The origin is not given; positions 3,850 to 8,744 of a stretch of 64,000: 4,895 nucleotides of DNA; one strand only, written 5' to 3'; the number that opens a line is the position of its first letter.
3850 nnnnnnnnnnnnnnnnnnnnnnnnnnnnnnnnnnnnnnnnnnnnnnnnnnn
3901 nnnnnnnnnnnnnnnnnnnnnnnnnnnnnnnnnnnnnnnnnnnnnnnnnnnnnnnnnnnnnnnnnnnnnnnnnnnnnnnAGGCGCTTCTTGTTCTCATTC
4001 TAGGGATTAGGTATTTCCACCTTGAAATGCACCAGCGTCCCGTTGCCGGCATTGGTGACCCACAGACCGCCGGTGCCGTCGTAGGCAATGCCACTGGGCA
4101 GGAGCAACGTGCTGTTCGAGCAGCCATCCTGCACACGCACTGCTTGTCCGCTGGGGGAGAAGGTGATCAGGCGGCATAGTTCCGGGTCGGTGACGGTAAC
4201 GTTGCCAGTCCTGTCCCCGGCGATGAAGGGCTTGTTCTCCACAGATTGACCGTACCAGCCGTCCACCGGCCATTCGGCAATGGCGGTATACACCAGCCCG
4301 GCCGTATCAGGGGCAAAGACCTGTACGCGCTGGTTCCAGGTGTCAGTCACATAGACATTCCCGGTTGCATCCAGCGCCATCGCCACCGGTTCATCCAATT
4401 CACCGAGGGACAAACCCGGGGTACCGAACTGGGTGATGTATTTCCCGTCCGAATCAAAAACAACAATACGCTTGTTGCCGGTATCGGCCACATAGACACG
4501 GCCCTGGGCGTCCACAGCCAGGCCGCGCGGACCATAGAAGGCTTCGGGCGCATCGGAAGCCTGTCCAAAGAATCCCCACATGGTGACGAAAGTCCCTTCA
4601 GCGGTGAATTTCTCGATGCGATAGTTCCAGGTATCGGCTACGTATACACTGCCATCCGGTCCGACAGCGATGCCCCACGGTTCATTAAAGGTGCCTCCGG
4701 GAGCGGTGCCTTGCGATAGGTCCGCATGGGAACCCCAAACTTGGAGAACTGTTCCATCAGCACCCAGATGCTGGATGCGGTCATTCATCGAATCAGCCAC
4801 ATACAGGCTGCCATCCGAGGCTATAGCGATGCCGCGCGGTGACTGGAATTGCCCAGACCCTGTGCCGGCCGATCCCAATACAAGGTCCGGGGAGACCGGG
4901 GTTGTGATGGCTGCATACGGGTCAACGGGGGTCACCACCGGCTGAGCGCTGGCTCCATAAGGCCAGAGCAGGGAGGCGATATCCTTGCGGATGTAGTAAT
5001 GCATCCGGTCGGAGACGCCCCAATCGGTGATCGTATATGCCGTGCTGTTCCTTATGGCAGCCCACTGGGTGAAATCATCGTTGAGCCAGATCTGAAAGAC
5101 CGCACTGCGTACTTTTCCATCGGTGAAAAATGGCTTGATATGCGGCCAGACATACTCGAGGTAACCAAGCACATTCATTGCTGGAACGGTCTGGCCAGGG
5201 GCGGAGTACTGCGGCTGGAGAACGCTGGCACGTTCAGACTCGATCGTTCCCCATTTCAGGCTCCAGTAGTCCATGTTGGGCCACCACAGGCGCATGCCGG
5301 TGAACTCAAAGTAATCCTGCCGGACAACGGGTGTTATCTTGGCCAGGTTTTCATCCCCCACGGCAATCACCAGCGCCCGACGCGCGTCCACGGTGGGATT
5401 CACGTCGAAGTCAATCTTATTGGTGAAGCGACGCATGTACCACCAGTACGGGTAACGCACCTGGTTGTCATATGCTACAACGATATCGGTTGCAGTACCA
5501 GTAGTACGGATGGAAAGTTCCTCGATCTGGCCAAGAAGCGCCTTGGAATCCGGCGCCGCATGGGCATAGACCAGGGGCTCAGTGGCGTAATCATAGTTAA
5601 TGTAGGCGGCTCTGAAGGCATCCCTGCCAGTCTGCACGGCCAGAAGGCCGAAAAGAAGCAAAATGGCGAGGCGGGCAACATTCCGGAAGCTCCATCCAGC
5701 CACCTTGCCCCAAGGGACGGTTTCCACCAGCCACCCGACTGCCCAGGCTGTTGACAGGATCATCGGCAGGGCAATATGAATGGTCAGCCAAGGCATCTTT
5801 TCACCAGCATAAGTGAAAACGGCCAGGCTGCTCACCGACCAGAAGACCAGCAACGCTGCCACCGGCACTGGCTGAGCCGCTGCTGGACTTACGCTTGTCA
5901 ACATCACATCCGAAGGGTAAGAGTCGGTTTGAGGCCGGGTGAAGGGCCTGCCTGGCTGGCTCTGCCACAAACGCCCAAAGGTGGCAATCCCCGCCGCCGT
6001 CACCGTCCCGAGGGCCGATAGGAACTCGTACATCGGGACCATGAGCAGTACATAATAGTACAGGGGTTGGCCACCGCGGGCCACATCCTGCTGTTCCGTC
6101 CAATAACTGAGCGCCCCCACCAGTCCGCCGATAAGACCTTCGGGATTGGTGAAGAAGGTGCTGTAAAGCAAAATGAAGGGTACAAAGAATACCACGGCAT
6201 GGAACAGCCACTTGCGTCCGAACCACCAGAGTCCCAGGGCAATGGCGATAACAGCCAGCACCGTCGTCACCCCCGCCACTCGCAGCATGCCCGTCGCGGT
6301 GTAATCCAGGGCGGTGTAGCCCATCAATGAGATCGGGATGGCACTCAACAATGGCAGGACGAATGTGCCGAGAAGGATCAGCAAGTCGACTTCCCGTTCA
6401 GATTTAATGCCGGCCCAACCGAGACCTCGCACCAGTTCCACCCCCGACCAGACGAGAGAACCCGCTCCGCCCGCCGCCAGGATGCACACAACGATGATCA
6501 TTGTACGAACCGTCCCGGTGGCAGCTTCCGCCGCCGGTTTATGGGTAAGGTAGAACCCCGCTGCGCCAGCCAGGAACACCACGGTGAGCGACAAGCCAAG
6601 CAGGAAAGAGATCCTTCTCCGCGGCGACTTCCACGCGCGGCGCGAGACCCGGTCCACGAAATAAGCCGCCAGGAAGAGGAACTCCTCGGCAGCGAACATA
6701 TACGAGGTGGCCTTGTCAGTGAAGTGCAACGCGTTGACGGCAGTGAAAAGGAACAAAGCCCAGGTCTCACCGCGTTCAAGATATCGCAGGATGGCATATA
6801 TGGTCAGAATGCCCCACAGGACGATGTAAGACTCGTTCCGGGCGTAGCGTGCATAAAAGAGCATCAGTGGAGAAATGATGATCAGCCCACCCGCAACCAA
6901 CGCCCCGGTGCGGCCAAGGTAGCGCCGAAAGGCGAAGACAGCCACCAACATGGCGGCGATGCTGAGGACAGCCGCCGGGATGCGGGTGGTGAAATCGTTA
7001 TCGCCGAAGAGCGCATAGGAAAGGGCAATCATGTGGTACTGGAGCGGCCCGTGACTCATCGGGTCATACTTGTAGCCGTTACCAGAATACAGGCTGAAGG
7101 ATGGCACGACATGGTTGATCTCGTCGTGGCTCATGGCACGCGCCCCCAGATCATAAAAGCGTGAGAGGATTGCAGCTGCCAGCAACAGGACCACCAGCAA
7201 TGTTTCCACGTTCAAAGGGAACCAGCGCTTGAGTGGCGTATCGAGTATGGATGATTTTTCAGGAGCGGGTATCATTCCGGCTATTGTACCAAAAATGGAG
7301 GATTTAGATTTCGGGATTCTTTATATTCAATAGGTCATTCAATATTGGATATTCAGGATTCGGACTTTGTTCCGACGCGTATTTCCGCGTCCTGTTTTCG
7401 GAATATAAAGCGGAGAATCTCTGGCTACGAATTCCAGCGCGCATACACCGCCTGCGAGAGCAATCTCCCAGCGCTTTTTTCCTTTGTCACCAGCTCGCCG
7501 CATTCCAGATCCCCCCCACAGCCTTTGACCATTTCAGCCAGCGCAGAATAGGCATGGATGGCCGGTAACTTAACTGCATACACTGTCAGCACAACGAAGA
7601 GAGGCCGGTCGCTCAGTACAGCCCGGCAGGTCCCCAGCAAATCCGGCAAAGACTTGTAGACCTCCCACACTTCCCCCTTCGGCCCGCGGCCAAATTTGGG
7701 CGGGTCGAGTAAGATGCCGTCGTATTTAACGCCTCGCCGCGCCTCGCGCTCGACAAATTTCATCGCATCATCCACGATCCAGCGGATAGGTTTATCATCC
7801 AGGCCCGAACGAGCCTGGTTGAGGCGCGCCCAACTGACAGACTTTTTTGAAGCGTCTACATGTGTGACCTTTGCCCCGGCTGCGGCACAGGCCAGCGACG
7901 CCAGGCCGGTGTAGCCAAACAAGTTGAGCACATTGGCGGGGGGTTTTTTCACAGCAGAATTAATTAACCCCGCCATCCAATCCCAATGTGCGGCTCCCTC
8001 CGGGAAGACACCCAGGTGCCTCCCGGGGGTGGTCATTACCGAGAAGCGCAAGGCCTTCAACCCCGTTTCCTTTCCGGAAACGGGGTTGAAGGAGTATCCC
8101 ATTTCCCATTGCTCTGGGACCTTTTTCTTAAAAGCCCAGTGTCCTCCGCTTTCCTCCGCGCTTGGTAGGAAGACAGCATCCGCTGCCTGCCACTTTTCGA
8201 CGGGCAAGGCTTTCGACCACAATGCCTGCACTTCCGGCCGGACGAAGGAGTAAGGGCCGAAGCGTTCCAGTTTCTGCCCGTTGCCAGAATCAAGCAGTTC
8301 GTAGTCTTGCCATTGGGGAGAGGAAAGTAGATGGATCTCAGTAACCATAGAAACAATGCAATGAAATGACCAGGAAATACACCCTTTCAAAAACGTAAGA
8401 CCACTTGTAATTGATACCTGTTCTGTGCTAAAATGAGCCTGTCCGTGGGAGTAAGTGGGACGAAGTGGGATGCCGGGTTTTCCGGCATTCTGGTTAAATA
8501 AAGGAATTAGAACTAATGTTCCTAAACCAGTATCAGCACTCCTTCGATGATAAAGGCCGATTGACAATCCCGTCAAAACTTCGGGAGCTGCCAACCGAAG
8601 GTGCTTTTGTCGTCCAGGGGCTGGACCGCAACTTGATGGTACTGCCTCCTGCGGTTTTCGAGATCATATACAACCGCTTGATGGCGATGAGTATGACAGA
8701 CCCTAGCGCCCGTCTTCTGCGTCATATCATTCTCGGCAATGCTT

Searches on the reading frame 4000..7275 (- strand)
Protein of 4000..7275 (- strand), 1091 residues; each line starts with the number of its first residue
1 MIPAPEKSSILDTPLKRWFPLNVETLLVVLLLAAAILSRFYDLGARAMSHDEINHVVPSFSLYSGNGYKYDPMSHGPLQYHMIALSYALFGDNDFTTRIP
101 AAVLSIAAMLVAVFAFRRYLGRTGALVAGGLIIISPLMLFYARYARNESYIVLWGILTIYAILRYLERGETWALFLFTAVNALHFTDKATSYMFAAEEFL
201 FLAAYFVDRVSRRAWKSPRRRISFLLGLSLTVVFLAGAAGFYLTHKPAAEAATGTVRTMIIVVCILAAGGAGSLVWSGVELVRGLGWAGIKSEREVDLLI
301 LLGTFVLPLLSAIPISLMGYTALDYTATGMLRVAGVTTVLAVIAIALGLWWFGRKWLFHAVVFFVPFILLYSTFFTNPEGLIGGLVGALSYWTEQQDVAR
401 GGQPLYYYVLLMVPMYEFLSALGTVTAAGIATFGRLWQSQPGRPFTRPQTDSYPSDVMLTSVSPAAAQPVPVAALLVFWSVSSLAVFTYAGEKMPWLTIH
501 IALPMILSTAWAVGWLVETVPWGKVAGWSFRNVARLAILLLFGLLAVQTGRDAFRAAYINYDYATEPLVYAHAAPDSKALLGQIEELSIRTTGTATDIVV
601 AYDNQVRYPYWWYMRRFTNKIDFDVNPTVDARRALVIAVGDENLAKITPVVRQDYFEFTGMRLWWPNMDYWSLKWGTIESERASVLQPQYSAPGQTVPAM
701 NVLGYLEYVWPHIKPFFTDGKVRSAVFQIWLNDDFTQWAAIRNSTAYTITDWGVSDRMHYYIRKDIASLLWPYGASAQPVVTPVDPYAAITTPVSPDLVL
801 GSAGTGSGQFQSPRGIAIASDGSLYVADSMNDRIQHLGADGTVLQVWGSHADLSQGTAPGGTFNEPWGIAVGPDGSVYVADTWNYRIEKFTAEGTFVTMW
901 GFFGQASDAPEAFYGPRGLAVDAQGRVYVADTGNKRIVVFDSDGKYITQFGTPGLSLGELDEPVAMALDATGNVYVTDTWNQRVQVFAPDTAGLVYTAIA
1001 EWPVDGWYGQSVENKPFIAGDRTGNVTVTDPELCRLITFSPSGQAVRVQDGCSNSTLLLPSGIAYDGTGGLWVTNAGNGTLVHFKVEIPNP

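Call 44: search_protein_families(library=pfam, proteins=[window:4000-7275:-], max_evalue=0.00001)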
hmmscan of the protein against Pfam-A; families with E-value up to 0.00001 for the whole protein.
window:4000-7275:- (1091 aa): 6 families
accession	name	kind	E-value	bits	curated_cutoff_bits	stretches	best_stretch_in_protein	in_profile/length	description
PF01436.27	NHL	-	7.4e-42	139.8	20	3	913-940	1-28/28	NHL repeat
PF13231.12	PMT_2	-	3.5e-15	57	26.1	1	74-232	1-155/160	Dolichyl-phosphate-mannose-protein mannosyltransferase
PF08450.18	SGL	-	3.3e-13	50.2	26.3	1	868-953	138-223/246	SMP-30/Gluconolactonase/LRE-like region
PF25021.1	TEN_NHL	-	1.4e-12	47.8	27.1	0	809-853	140-182/357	Teneurin NHL domain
PF24684.1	Vgb_lyase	-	7e-07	28.8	50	0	812-984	98-246/290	Virginiamycin B lyase family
PF13449.12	Phytase-like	-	2.4e-06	28.1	27.6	0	918-953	72-107/284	Esterase-like activity of phytase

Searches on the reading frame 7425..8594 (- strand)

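Call 44: search_protein_families(library=pfam, proteins=[window:7425-8594:-], max_evalue=0.00001)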
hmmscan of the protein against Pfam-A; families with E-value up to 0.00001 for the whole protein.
window:7425-8594:- (389 aa): 1 family
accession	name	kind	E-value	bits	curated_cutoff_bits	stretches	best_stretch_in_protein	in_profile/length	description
PF10672.15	Methyltrans_SAM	-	1.9e-08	34.4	27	1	220-324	125-232/286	S-adenosylmethionine-dependent methyltransferase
